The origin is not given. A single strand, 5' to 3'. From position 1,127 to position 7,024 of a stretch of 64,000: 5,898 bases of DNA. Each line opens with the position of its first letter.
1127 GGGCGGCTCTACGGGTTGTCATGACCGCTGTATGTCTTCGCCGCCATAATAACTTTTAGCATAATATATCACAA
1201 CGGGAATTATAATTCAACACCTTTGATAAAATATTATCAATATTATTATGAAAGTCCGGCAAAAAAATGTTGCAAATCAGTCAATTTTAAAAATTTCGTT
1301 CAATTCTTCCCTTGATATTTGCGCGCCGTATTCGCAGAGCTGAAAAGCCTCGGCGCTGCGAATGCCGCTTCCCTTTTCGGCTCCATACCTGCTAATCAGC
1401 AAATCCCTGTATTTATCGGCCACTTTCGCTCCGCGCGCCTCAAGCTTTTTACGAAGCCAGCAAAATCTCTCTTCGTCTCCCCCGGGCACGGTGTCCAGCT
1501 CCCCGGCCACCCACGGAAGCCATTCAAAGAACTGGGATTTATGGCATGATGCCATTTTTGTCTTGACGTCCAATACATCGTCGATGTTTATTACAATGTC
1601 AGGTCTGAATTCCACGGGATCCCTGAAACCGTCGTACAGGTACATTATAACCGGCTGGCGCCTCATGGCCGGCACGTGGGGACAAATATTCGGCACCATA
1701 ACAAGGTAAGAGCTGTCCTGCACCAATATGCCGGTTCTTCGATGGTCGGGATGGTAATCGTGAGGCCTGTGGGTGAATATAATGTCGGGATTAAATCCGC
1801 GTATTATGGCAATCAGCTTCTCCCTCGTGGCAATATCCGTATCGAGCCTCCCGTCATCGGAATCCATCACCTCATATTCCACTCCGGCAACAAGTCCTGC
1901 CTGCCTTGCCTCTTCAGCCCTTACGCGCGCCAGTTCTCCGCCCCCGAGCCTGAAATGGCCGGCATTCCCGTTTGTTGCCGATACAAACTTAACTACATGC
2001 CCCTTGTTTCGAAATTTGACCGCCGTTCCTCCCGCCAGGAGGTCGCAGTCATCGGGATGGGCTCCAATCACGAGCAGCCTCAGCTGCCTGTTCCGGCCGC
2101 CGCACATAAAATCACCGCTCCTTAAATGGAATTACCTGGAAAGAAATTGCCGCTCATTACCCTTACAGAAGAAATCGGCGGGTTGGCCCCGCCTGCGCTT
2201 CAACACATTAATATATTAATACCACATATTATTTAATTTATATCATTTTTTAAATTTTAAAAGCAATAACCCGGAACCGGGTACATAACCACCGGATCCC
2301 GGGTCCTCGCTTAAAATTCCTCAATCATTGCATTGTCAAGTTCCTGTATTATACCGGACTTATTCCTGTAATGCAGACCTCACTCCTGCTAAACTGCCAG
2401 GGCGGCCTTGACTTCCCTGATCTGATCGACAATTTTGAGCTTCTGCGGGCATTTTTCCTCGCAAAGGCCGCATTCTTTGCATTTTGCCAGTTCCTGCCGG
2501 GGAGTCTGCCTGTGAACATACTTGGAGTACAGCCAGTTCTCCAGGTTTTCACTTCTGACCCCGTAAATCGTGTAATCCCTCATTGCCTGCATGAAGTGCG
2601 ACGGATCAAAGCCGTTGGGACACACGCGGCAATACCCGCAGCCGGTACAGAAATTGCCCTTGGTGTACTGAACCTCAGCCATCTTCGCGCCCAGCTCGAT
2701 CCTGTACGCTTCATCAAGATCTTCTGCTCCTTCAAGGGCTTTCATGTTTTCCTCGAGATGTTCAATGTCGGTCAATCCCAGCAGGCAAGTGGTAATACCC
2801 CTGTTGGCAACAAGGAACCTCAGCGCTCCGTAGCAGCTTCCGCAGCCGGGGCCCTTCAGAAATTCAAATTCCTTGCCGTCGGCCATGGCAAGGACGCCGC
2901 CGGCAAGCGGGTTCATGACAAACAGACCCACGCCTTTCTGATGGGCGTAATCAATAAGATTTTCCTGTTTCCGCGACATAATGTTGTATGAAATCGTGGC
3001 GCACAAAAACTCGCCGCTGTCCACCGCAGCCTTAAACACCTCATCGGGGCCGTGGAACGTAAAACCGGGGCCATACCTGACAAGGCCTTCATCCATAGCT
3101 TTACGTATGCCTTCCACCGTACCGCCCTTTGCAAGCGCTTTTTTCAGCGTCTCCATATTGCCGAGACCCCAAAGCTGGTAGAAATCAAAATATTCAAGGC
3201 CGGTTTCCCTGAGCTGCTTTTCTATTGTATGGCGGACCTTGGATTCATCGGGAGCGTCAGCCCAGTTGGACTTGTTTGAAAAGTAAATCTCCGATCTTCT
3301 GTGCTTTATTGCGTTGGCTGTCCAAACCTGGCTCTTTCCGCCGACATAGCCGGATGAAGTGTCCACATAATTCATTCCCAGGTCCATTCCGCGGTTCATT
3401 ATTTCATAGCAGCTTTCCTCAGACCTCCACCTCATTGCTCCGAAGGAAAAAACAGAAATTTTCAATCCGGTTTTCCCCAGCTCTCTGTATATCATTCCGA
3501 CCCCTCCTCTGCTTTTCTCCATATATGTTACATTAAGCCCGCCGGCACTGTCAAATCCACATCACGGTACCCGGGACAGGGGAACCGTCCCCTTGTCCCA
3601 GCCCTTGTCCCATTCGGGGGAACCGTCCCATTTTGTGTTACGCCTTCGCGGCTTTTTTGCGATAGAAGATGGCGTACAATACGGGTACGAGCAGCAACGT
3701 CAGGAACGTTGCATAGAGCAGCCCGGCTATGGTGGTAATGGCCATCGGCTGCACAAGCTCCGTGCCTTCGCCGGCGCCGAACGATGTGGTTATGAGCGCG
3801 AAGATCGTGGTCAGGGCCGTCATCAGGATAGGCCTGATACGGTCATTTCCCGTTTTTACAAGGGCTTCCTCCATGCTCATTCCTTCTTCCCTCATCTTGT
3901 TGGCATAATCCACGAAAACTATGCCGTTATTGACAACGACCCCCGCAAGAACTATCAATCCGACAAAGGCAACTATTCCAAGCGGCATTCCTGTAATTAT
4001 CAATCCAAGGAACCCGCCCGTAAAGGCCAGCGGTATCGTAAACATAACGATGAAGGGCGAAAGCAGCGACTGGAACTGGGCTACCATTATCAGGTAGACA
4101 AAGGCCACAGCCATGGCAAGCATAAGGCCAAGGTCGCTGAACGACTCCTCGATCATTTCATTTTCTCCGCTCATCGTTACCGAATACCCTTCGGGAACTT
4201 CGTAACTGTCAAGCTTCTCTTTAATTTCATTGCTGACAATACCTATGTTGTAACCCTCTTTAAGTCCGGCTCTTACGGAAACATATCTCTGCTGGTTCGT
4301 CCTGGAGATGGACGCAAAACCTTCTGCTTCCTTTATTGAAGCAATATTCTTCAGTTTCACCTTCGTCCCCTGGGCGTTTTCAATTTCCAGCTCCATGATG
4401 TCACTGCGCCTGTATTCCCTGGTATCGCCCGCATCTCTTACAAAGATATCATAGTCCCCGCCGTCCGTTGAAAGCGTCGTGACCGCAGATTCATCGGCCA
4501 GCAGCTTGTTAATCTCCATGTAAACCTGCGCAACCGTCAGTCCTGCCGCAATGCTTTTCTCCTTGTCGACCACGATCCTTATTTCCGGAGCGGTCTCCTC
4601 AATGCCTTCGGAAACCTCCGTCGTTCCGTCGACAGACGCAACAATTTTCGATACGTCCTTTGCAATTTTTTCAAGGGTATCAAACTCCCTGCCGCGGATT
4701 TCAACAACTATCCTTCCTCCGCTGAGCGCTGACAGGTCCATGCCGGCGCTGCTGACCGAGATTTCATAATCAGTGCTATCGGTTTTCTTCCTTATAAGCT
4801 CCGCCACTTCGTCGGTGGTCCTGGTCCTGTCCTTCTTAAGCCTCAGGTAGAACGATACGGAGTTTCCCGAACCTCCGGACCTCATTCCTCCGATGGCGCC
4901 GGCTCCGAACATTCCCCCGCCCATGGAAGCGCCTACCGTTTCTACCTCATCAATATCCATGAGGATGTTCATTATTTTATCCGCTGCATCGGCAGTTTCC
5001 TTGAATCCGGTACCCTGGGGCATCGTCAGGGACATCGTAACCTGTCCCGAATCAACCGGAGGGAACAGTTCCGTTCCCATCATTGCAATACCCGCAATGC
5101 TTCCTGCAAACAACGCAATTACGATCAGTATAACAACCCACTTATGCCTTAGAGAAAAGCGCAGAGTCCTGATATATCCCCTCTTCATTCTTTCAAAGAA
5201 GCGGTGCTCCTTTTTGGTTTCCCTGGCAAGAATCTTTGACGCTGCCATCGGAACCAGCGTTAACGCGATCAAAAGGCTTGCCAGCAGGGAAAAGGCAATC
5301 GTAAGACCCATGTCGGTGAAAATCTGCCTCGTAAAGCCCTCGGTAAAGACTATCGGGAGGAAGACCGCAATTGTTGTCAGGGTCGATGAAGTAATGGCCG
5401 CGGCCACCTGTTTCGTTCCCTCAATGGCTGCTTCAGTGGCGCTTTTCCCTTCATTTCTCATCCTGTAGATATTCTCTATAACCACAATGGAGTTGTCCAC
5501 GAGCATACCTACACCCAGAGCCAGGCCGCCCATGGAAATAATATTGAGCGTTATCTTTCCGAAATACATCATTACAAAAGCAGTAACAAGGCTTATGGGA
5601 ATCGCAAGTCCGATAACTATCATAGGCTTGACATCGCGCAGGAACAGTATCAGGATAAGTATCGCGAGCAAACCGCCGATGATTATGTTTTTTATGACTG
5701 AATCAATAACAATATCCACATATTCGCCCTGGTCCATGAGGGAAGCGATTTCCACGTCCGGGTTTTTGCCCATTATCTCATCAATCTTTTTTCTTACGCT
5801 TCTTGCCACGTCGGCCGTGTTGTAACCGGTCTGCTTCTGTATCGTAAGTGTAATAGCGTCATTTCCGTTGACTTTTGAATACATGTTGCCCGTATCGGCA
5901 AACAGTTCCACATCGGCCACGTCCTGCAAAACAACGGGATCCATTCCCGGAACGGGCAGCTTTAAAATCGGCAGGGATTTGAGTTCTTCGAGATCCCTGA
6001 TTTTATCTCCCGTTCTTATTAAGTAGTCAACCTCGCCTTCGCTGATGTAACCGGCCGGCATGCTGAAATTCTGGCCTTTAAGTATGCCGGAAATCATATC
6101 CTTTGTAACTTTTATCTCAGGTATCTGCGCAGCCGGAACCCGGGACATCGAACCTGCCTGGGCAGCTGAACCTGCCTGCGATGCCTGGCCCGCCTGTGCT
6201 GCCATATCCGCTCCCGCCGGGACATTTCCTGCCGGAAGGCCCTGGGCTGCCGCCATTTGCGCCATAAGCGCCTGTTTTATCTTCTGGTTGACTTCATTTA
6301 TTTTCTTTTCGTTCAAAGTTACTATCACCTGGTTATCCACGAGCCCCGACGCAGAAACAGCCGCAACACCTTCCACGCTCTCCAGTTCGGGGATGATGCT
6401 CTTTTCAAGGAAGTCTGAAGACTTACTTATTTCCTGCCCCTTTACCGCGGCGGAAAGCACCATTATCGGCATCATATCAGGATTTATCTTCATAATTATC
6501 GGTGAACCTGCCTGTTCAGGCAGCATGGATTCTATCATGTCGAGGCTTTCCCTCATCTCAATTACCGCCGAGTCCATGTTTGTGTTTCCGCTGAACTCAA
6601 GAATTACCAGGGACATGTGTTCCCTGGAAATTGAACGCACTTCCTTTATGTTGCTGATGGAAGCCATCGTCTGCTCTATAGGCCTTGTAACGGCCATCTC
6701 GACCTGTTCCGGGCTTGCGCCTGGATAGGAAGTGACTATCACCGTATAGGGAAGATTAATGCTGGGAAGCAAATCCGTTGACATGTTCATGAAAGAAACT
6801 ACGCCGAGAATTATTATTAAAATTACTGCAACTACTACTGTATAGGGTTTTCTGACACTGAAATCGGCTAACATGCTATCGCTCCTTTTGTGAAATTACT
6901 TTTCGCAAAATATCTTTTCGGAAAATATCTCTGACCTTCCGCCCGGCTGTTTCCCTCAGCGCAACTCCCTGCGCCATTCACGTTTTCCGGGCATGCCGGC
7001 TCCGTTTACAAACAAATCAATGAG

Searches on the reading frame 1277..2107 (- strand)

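Call 38: search_protein_families(library=pfam, proteins=[window:1277-2107:-], max_evalue=0.001)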
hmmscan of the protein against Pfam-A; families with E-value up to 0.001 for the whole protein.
window:1277-2107:- (276 aa): 1 family
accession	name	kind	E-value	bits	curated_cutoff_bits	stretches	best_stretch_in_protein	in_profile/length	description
PF02585.22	PIG-L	-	2.9e-27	96.1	28.2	1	12-129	1-125/129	GlcNAc-PI de-N-acetylase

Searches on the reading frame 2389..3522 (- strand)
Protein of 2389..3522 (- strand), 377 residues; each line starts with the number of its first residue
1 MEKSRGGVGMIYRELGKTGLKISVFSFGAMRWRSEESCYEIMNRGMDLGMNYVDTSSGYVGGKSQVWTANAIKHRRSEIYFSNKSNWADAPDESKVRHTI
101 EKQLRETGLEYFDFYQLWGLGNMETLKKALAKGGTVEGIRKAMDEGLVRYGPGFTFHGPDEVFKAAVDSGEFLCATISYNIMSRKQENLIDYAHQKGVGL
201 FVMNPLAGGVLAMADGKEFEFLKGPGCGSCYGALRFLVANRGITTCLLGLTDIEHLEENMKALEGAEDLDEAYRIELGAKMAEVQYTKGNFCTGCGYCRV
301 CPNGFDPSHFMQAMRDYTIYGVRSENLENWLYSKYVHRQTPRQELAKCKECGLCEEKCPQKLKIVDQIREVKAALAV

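Call 38: search_protein_families(library=pfam, proteins=[window:2389-3522:-], max_evalue=0.001)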
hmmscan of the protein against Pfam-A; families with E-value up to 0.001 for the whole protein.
window:2389-3522:- (377 aa): 4 families
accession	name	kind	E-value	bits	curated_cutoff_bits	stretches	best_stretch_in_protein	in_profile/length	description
PF00248.27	Aldo_ket_red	-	6.6e-22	78.4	24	1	27-264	4-275/291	Aldo/keto reductase family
PF13183.11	Fer4_8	-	2.3e-07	31.7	27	1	291-362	4-68/68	4Fe-4S dicluster domain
PF13534.11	Fer4_17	-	2.3e-06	28.5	22.2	1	291-362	1-60/61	4Fe-4S dicluster domain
PF13187.11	Fer4_9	-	7.9e-06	26.2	27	1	292-361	2-50/52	4Fe-4S dicluster domain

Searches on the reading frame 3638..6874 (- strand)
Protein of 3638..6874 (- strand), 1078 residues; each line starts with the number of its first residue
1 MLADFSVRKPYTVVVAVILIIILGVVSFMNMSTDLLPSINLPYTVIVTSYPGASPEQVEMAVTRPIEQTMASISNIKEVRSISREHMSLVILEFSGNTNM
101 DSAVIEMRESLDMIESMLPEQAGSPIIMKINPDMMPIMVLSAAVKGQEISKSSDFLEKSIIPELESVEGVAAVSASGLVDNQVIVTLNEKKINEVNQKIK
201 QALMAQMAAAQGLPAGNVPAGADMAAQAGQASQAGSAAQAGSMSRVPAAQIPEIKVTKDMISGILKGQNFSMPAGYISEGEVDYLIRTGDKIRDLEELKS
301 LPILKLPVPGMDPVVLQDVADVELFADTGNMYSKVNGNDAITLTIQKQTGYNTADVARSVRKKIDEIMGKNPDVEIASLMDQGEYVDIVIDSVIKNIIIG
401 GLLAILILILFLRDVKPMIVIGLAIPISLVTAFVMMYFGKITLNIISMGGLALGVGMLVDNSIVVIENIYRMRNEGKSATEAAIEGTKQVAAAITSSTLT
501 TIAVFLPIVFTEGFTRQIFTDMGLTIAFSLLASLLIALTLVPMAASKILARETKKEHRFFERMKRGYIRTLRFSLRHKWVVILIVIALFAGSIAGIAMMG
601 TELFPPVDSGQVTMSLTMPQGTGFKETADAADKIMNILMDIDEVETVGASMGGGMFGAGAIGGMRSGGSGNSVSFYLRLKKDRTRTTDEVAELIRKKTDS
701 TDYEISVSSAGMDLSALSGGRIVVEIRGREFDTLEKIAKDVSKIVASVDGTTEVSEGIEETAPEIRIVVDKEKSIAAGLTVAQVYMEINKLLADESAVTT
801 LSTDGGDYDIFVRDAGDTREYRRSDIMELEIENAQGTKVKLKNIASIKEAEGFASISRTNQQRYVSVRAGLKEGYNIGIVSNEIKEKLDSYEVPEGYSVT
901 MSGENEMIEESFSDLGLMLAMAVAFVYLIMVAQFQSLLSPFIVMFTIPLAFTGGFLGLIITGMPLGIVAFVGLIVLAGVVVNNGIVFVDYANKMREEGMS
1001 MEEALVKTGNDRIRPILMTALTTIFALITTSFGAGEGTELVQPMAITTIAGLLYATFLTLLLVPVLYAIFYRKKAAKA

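Call 38: search_protein_families(library=pfam, proteins=[window:3638-6874:-], max_evalue=0.001)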
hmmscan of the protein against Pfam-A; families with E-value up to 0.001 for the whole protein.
window:3638-6874:- (1078 aa): 2 families
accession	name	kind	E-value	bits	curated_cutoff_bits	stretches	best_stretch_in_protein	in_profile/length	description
PF00873.25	ACR_tran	-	1.6e-221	738.4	28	2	249-1070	191-1020/1021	AcrB/AcrD/AcrF family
PF03176.21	MMPL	-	1.9e-12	47.2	20.5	2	394-545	146-299/333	MMPL family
